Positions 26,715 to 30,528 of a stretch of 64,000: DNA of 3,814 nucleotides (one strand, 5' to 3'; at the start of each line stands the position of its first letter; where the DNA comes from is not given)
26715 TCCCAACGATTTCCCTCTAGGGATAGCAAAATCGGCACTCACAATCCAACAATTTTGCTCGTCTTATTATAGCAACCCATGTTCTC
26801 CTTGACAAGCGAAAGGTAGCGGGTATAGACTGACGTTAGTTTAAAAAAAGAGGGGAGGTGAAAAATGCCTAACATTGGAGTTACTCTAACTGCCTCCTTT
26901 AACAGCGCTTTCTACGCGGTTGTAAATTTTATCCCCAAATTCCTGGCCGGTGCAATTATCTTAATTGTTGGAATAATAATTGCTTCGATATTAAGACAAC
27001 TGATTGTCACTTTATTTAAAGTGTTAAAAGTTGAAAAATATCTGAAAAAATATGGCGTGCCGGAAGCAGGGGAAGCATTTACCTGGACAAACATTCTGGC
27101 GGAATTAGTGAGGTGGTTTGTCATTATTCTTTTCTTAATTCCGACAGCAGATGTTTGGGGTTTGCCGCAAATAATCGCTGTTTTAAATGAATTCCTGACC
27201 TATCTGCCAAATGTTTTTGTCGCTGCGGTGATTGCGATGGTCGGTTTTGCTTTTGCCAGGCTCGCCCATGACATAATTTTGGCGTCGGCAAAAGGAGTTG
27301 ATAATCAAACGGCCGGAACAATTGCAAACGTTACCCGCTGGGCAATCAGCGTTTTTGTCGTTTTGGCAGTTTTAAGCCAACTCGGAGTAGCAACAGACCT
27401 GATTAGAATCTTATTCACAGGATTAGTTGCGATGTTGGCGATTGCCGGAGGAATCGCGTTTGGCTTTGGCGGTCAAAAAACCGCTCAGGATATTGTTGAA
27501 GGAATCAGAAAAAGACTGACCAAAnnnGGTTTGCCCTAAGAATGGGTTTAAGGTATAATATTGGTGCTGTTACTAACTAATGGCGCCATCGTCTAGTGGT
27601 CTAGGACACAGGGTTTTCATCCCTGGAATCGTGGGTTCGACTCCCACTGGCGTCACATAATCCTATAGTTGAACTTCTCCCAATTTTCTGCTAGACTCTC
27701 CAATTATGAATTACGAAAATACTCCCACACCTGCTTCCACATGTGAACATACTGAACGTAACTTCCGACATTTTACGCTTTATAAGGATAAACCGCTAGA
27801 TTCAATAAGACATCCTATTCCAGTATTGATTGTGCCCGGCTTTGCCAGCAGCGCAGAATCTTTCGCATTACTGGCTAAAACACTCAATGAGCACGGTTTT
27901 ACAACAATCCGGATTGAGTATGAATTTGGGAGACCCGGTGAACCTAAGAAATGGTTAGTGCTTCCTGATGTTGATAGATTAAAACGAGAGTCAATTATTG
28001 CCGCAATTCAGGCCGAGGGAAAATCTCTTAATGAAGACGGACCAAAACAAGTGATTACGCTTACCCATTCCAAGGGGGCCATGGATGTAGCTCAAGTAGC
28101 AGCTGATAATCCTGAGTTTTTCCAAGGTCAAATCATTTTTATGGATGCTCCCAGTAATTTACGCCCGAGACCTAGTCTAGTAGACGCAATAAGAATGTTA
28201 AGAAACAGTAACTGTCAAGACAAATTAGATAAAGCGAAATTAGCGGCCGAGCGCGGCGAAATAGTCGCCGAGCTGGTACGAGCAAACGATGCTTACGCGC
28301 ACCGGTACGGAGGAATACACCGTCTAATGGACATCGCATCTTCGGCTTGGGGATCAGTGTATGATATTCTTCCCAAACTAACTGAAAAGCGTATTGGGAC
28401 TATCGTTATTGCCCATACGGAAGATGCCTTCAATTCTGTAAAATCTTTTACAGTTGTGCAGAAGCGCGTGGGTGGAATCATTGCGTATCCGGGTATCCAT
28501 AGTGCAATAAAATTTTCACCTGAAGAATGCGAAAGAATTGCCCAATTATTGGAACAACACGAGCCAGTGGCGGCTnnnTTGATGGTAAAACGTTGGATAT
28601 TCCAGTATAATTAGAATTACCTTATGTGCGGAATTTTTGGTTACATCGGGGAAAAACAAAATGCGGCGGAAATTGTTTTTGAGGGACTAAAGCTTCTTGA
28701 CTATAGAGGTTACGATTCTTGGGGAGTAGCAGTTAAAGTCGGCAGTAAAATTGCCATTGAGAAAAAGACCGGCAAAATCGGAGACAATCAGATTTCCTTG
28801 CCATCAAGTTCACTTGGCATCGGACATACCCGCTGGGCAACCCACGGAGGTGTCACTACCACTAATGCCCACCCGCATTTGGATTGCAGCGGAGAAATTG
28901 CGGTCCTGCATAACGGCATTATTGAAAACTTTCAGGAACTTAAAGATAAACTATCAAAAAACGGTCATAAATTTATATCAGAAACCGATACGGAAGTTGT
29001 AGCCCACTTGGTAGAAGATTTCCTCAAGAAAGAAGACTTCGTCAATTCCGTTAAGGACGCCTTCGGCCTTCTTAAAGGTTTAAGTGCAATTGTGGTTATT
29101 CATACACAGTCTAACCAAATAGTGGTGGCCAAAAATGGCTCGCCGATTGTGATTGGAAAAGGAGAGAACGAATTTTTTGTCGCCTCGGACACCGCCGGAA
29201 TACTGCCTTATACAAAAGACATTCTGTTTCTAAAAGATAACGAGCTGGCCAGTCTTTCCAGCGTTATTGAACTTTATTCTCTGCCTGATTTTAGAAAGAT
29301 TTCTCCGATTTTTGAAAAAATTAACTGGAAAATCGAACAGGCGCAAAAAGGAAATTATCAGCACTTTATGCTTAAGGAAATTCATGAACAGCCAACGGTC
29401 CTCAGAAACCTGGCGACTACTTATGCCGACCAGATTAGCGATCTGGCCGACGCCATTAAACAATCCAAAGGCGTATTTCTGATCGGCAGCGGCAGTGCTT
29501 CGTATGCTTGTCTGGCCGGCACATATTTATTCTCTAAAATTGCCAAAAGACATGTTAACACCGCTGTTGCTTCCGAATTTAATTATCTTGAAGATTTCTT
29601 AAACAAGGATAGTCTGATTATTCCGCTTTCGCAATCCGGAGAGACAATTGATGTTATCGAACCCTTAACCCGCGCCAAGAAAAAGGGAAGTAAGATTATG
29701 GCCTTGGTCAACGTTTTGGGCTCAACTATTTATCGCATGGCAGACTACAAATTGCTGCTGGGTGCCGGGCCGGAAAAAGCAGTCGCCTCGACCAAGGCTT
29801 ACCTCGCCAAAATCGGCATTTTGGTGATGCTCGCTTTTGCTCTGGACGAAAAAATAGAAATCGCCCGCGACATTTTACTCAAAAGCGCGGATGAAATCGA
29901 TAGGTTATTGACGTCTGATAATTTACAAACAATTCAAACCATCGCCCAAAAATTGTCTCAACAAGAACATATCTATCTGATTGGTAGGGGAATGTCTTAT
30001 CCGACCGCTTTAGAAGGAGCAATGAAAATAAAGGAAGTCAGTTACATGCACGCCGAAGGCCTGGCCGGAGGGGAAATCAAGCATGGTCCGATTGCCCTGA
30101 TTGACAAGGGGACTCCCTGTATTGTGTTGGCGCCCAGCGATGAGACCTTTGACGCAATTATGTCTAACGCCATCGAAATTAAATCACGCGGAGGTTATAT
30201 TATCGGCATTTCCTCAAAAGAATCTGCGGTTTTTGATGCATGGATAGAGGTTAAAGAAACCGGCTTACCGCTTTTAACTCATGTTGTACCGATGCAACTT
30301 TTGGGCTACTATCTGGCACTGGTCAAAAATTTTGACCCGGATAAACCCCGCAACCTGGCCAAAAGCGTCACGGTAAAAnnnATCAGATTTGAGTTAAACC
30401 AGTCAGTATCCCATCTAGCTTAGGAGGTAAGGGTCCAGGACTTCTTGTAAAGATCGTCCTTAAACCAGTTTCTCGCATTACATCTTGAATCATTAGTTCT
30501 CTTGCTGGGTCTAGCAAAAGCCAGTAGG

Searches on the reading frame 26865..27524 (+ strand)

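Call 98: search_protein_families(library=pfam, proteins=[window:26865-27524:+], max_evalue=0.00001)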
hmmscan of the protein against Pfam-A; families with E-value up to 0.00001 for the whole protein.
window:26865-27524:+ (220 aa): 1 family
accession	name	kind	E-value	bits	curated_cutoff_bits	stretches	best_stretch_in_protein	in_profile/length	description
PF05552.17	MS_channel_1st_1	-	9.1e-14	51.5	22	2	18-56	9-47/50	Mechanosensitive ion channel, conserved TM helix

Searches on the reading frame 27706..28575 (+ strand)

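Call 97: search_protein_families(library=pfam, proteins=[window:27706-28575:+], max_evalue=0.00001)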
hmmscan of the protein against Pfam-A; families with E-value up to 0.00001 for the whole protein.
window:27706-28575:+ (290 aa): 0 families

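Call 113: search_protein_families(library=pfam, proteins=[window:27706-28575:+], max_evalue=0.05)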
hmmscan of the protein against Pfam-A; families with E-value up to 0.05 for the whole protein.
window:27706-28575:+ (290 aa): 7 families
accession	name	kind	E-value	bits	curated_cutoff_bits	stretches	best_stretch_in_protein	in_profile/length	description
PF12146.15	Hydrolase_4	-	4.7e-05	23.2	27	1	40-145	7-107/239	Serine aminopeptidase, S33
PF00561.26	Abhydrolase_1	-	0.00059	20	25.8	1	39-148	2-102/245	alpha/beta hydrolase fold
PF12697.13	Abhydrolase_6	-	0.00061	21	26.3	1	40-209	1-152/217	Alpha/beta hydrolase family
PF07819.20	PGAP1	-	0.01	16.1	24.3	0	109-155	86-134/233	PGAP1-like alpha/beta domain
PF12740.14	PETase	-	0.025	14.4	28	0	40-71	57-88/263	PET hydrolase-like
PF12048.14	DUF3530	-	0.043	13.6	29.8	0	89-162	170-244/310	Protein of unknown function (DUF3530)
PF19161.5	DUF5843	-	0.05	13.5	25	0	27-60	131-166/196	Family of unknown function (DUF5843)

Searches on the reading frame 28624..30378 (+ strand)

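Call 39: search_protein_families(library=pfam, proteins=[window:28624-30378:+], max_evalue=0.00001)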
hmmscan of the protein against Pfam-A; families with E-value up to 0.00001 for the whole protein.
window:28624-30378:+ (585 aa): 3 families
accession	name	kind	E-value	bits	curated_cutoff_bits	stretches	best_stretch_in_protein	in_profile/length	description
PF01380.27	SIS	-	6.4e-44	149.4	25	2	443-533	1-90/131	SIS domain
PF13522.11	GATase_6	-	1.6e-17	64.2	27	1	61-188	9-129/130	Glutamine amidotransferase domain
PF13537.11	GATase_7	-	1.2e-14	54.8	25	1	80-193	11-121/123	Glutamine amidotransferase domain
